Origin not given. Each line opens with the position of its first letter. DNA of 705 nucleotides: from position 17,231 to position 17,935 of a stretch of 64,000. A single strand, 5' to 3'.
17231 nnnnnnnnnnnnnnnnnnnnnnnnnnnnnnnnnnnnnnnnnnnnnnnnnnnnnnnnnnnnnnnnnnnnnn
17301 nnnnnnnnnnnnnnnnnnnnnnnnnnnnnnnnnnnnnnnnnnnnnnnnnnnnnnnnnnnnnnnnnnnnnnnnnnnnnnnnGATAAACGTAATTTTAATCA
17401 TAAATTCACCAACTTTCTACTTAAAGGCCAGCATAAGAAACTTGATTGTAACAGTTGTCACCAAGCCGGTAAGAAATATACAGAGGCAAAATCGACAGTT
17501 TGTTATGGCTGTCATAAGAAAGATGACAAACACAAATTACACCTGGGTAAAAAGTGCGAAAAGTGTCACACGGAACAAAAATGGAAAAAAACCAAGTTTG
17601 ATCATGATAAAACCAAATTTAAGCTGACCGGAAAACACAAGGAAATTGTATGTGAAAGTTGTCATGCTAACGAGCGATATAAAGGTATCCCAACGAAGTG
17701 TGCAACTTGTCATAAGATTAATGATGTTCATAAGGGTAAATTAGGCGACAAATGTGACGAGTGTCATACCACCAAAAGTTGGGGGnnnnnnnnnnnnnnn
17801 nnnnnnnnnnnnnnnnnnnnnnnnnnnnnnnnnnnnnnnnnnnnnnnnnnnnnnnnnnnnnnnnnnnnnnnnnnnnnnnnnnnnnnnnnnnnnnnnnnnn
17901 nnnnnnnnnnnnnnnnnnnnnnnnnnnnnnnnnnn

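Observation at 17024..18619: Cytochrome 1: seven tandem triheme modules, about 18% lysine, one haem per about 25 residues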

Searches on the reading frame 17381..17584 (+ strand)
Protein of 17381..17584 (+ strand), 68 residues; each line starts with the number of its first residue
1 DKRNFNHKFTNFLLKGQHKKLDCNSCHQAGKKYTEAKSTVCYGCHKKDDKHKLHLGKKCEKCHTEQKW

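Call 18: search_solved_structures(query=A1, max_evalue=10, show_alignments=3)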
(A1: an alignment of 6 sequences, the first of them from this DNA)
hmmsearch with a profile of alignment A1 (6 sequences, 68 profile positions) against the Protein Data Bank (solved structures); distinct sequences matched with E-value up to 10: 90 (the best 60 are shown).
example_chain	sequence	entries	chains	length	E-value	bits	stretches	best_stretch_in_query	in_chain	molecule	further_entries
2e84_A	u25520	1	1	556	5.4e-05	26.5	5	35-53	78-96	High-molecular-weight cytochrome c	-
1duw_A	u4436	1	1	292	6.7e-05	26.2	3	20-46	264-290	NONAHEME CYTOCHROME C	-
1ofw_A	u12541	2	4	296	9.4e-05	25.7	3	20-46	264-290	NINE-HEME CYTOCHROME C | NINE HEME CYTOCHROME C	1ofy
4lmh_A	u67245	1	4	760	0.00026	24.3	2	37-65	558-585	Extracellular iron oxide respiratory system surface decaheme cytochrome c component OmcA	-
1h29_A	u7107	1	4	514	0.00029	24.2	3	12-64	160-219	HIGH-MOLECULAR-WEIGHT CYTOCHROME C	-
19hc_A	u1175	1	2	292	0.00048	23.5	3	20-46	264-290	PROTEIN (NINE-HAEM CYTOCHROME C)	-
1gws_A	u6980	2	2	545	0.00065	23.1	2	12-64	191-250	HIGH-MOLECULAR-WEIGHT CYTOCHROME C | High-molecular-weight cytochrome c precursor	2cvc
2k3v_A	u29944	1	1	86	0.0035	20.7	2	17-65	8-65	Tetraheme cytochrome c-type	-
6btm_A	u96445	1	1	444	0.0036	20.7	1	14-46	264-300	Alternative Complex III subunit A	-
1w7o_A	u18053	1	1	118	0.0044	20.4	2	32-64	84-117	CYTOCHROME C3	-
6qvm_A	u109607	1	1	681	0.005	20.2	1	29-63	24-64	Multiheme cytochrome cf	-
2cy3_A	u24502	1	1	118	0.0057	20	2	32-64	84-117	CYTOCHROME C3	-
6hr0_A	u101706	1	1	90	0.006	20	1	14-65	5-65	Cytochrome C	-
7lq5_A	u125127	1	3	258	0.0084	19.5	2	23-66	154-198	Cytochrome c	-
1m1p_A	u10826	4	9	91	0.0089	19.4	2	15-65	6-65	Small tetraheme cytochrome c | Periplasmic tetraheme cytochrome c CctA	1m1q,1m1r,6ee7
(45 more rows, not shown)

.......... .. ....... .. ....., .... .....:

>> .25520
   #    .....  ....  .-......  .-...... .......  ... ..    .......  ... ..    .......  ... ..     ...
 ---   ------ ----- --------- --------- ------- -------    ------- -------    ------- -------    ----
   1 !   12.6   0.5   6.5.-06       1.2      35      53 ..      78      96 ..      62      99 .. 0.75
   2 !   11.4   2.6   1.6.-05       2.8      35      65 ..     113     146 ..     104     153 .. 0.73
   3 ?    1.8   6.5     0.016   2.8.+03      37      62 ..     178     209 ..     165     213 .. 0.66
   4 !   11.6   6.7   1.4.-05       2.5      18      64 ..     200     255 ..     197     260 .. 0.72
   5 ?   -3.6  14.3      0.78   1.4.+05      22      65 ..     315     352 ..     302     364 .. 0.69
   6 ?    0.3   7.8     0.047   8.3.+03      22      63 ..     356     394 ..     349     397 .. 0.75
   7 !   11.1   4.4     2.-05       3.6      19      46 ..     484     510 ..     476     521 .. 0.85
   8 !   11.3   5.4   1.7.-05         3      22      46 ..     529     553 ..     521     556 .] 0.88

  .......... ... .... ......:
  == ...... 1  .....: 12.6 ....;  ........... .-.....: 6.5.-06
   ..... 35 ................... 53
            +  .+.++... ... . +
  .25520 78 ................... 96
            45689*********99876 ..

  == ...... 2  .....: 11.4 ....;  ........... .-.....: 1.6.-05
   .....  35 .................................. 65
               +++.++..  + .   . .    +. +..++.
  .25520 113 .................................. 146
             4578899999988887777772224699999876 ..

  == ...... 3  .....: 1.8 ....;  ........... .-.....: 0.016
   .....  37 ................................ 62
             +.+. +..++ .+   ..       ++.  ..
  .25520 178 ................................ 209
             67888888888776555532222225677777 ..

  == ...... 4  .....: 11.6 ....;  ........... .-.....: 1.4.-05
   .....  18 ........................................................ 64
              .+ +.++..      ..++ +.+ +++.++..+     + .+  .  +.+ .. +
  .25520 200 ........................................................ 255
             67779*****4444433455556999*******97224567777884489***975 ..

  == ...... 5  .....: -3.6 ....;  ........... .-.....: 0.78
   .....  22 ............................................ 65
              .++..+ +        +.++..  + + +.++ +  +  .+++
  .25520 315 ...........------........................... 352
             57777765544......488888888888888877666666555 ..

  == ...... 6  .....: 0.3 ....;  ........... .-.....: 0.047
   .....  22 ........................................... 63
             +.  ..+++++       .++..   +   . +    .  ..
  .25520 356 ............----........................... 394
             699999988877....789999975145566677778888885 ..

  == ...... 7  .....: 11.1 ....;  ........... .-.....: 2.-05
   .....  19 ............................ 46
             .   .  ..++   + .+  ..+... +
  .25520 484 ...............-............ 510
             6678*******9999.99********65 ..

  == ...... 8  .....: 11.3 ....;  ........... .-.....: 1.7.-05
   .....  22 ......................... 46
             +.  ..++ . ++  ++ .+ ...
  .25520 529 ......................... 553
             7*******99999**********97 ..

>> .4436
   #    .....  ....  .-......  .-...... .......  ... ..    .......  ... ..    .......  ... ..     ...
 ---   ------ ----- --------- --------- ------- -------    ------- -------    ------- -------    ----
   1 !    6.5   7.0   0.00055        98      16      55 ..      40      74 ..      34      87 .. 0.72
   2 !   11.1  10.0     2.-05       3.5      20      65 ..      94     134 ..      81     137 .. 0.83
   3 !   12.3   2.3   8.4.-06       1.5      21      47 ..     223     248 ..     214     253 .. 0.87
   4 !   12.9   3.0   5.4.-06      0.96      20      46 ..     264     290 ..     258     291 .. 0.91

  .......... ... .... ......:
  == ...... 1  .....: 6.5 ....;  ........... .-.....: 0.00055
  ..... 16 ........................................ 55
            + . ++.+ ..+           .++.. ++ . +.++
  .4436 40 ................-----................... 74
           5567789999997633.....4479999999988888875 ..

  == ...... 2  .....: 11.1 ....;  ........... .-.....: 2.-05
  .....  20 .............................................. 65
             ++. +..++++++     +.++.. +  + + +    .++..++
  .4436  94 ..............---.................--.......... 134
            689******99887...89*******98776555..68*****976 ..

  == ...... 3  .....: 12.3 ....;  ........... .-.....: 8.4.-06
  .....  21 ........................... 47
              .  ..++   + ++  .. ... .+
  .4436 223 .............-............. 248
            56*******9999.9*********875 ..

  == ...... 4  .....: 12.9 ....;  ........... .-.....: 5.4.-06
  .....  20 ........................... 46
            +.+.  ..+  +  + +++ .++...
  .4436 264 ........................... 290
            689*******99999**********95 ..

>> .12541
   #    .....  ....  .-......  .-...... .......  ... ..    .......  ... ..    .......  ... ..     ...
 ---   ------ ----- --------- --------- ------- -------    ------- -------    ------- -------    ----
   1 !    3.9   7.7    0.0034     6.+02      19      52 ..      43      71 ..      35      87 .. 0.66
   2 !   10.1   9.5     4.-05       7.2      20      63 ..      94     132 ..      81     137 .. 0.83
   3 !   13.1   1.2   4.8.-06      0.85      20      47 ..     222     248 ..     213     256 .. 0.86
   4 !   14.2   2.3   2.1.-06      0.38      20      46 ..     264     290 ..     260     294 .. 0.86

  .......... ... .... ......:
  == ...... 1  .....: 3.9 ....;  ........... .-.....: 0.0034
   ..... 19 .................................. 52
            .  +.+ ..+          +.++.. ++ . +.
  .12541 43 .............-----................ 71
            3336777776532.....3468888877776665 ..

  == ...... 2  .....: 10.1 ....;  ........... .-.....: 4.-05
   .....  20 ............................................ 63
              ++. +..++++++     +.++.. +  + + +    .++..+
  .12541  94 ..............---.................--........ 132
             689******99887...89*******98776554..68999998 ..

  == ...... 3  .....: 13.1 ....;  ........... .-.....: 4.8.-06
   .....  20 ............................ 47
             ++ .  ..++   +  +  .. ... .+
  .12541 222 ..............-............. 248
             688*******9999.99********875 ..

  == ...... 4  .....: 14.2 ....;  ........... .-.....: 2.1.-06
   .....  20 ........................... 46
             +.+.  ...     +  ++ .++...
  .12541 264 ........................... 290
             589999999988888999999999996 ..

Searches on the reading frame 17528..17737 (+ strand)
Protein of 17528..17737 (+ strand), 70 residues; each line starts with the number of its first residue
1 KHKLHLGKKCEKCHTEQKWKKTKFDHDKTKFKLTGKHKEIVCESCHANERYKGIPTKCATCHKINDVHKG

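Call 62: search_protein_families(library=ncbifam, proteins=[window:17528-17737:+], max_evalue=10)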
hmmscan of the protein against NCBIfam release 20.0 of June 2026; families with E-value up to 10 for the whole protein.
seq(70 aa): 21 families
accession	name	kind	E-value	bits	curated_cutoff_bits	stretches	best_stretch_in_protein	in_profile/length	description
TIGR04257.1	nanowire_3heme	domain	0.002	18.2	40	1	1-63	16-75/75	c(7)-type cytochrome triheme domain-containing protein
NF045713.1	CxxCH_16_HmcA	equivalog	0.0042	15.8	400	2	36-65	469-498/541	sulfate respiration complex hexadecaheme cytochrome HmcA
NF045784.1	9HemeCytC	equivalog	0.01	15.2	640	1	36-63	250-277/328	nine-heme cytochrome c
NF033196.2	c_type_nonphoto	exception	0.077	13.2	70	0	4-64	24-93/98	c-type cytochrome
NF043011.1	CytC7_Geobact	equivalog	0.26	11.8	120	1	2-63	37-89/89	cytochrome c7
TIGR03146.1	cyt_nit_nrfB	equivalog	0.26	11.5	166.6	1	7-48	11-49/145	cytochrome c nitrite reductase pentaheme subunit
TIGR03508.1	decahem_SO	subfamily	0.4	10.1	192.2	1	8-48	3-43/258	DmsE family decaheme c-type cytochrome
NF008659.0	PRK11659.1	equivalog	0.67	9.6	184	1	8-48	47-84/188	cytochrome c nitrite reductase pentaheme subunit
NF040967.1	cytc_ExtN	equivalog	0.7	8.7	200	1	30-61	29-68/415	selenite/tellurite reduction operon c-type cytochrome ExtN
NF051471.1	cytcCgr1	equivalog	0.83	9.2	340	1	11-70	137-194/204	cytochrome c-type protein Cgr1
NF040968.1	FeS_ExtO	equivalog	0.86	8.3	200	1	30-61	29-68/416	selenite/tellurite reduction operon b-type cytochrome iron-sulfur cluster-binding subunit ExtO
NF041198.1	UshA_like_PCGU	equivalog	0.9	8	275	1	9-50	444-512/519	UshA-like (seleno)protein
TIGR01904.2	GSu_C4xC__C2xCH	domain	1.2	8.9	27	2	53-66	47-60/73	CxxxxCH/CxxCH domain c-type cytochrome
NF038038.1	cytoc_DsrJ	equivalog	1.5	9.2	100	1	2-62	85-121/121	sulfate reduction electron transfer complex DsrMKJOP subunit DsrJ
TIGR01905.1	paired_CXXCH_1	subfamily_domain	1.7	8.6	25.2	0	57-63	8-14/41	doubled CXXCH domain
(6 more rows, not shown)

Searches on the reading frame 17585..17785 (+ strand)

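Call 62: search_protein_families(library=ncbifam, proteins=[window:17585-17785:+], max_evalue=10)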
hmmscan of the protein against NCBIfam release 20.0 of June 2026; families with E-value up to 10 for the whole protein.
seq(67 aa): 15 families
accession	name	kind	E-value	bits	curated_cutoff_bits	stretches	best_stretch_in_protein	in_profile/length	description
NF045713.1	CxxCH_16_HmcA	equivalog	0.0018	17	400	1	17-47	469-499/541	sulfate respiration complex hexadecaheme cytochrome HmcA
NF040968.1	FeS_ExtO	equivalog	0.0084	15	200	2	11-31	29-49/416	selenite/tellurite reduction operon b-type cytochrome iron-sulfur cluster-binding subunit ExtO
NF040967.1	cytc_ExtN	equivalog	0.0089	14.9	200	2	11-31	29-49/415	selenite/tellurite reduction operon c-type cytochrome ExtN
NF045784.1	9HemeCytC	equivalog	0.0099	15.2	640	1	17-45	250-278/328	nine-heme cytochrome c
NF041781.1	mnquin_red_QrcA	equivalog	0.017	14.7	180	2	17-45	40-73/174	menaquinone reductase multiheme cytochrome c subunit QrcA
NF002796.0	PRK02935.1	equivalog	0.32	10.9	108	1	16-64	66-114/118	hypothetical protein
TIGR04257.1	nanowire_3heme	domain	0.61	10.3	40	2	6-44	37-75/75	c(7)-type cytochrome triheme domain-containing protein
NF045720.1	rubredox_RCKP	subfamily_domain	0.72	9.5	45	1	22-50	5-33/34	RCKP-type rubredoxin-like domain-containing protein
TIGR03507.1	decahem_SO1788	subfamily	0.78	8.1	209.3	1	37-64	490-520/672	OmcA/MtrC family decaheme c-type cytochrome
TIGR01904.2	GSu_C4xC__C2xCH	domain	0.8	9.5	27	2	34-47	47-60/73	CxxxxCH/CxxCH domain c-type cytochrome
TIGR01053.1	LSD1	subfamily_domain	1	9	15.5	1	38-46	21-29/31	zinc finger domain-containing protein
NF041198.1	UshA_like_PCGU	equivalog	1.9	7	275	1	6-63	458-510/519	UshA-like (seleno)protein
NF052248.1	SorU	equivalog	7.6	6.9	100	0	38-63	12-38/72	SorU family sulfite dehydrogenase c-type cytochrome subunit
NF038038.1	cytoc_DsrJ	equivalog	7.8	6.8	100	0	22-61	92-121/121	sulfate reduction electron transfer complex DsrMKJOP subunit DsrJ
TIGR02578.2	cas_TM1811_Csm1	equivalog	9.8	4.7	170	1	1-48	359-411/753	type III-A CRISPR-associated protein Cas10/Csm1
